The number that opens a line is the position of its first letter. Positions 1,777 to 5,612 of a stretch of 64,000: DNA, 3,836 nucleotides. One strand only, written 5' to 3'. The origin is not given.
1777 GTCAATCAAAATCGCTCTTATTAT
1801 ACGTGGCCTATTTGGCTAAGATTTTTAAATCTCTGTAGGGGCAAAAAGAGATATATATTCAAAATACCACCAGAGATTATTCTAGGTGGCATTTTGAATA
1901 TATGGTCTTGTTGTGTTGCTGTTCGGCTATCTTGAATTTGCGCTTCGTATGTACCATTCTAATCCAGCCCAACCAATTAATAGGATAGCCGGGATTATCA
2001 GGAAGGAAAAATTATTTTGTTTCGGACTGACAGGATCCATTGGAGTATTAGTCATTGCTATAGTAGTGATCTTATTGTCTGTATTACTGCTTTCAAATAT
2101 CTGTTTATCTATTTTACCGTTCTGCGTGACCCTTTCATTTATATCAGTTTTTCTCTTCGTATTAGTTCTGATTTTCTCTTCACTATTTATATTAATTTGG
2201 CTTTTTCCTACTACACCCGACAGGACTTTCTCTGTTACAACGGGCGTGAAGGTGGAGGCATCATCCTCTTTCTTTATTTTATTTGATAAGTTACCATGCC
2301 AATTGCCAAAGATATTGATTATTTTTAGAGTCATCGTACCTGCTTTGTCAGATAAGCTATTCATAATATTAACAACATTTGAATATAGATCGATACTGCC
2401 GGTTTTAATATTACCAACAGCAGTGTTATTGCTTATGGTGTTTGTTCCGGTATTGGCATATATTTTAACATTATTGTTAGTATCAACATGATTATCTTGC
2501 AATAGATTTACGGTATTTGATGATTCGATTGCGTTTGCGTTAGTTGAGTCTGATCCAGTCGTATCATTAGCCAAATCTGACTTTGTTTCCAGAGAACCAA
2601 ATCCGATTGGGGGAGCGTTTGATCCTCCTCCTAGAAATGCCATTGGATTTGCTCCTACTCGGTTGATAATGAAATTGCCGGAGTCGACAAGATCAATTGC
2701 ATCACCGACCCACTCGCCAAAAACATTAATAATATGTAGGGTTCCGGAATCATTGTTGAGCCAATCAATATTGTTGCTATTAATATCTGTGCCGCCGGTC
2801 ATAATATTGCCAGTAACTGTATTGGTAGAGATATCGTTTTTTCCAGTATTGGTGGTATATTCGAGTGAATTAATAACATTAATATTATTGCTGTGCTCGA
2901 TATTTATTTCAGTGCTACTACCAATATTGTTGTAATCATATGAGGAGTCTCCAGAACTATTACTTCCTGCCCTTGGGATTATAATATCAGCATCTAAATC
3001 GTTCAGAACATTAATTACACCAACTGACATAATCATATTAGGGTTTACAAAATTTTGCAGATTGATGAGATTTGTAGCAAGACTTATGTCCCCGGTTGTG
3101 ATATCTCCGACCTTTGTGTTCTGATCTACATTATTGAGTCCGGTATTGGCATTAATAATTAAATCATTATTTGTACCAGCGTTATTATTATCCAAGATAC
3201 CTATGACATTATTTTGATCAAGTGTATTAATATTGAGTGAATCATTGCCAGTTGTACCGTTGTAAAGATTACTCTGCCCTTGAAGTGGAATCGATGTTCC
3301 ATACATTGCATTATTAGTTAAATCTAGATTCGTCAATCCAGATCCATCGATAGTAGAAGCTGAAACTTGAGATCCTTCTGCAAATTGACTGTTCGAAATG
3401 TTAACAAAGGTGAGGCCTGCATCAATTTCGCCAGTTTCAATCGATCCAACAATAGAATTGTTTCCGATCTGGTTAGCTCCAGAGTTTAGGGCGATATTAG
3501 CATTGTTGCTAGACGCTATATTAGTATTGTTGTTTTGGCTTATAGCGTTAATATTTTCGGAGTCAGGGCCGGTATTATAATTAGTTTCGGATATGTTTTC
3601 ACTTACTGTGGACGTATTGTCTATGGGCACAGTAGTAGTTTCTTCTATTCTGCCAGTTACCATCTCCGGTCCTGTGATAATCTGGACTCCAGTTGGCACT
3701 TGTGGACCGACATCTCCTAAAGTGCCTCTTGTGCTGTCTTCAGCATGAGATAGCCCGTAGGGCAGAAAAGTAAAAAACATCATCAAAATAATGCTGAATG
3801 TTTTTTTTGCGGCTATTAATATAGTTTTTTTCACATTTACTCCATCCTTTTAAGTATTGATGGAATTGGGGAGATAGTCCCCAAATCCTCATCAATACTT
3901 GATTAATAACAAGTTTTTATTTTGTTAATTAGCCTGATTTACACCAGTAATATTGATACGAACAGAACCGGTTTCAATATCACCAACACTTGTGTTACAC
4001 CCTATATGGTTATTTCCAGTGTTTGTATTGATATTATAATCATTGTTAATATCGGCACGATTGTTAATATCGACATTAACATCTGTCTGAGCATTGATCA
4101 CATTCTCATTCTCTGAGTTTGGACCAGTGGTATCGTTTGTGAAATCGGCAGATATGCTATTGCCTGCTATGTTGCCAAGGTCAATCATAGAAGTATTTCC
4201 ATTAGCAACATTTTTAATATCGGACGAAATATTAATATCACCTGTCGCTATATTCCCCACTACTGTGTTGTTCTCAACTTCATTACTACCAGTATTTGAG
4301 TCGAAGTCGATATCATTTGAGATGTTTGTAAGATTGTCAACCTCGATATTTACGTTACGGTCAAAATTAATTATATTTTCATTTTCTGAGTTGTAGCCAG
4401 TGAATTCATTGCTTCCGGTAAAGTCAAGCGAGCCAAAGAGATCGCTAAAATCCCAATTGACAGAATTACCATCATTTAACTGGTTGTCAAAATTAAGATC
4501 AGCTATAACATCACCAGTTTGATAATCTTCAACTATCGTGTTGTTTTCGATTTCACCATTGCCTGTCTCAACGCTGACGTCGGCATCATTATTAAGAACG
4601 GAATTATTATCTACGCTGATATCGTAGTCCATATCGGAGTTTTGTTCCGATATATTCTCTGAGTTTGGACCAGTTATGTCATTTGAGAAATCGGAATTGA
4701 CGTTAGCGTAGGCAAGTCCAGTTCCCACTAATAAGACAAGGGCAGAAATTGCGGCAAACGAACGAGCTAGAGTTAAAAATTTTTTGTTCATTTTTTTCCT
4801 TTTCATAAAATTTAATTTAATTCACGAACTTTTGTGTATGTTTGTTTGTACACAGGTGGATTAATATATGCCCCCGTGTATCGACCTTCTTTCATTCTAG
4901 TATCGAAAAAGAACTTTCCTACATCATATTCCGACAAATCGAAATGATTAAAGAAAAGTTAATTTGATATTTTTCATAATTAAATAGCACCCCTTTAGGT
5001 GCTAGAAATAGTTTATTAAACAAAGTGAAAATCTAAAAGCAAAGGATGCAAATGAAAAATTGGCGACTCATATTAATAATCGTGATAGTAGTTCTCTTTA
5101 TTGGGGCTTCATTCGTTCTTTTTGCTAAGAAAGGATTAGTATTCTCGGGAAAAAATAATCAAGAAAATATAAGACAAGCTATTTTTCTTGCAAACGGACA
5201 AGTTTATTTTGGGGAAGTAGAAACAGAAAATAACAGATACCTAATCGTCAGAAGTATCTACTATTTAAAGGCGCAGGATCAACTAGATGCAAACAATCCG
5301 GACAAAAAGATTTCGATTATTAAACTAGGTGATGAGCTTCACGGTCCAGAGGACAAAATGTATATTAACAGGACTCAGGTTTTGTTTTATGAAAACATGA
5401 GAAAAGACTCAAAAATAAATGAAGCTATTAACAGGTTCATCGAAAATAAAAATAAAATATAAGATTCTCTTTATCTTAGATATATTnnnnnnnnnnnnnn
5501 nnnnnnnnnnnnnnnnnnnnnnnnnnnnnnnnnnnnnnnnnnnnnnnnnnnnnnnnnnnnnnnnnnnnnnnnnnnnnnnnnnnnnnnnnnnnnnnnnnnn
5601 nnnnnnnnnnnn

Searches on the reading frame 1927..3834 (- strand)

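Call 58: search_protein_families(library=pfam, proteins=[window:1927-3834:-], max_evalue=1)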
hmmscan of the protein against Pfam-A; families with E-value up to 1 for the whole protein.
window:1927-3834:- (635 aa): 1 family
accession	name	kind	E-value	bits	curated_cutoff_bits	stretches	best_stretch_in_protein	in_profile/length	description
PF22030.1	DWORF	-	0.061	14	27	1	608-622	8-22/35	Sarcoplasmic/endoplasmic reticulum calcium ATPase regulator DWORF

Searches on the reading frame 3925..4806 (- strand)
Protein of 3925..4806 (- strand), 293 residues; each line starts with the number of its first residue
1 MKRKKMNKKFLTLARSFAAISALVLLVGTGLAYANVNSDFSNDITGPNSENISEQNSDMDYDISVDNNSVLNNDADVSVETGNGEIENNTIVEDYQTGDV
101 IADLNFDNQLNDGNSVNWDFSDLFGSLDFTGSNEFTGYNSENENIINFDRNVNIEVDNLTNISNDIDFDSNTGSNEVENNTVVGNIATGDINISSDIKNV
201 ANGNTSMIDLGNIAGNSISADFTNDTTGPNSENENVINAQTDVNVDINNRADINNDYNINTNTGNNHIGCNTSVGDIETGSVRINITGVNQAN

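Call 58: search_protein_families(library=pfam, proteins=[window:3925-4806:-], max_evalue=1)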
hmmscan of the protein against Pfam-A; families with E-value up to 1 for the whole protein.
window:3925-4806:- (293 aa): 1 family
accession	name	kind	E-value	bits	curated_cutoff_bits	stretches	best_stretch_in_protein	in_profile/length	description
PF20712.2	CyanoTRADDas_TM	-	0.0091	16.5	24.3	1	4-35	3-34/68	Cyanobacterial TRADD-N associated 2-Transmembrane domain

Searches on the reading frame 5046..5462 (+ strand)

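Call 58: search_protein_families(library=pfam, proteins=[window:5046-5462:+], max_evalue=1)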
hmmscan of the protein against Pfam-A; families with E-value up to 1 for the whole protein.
window:5046-5462:+ (138 aa): 1 family
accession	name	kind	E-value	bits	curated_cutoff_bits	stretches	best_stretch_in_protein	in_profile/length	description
PF16508.11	NIBRIN_BRCT_II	-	0.11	13.4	27.2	1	25-96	6-77/122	Second BRCT domain on Nijmegen syndrome breakage protein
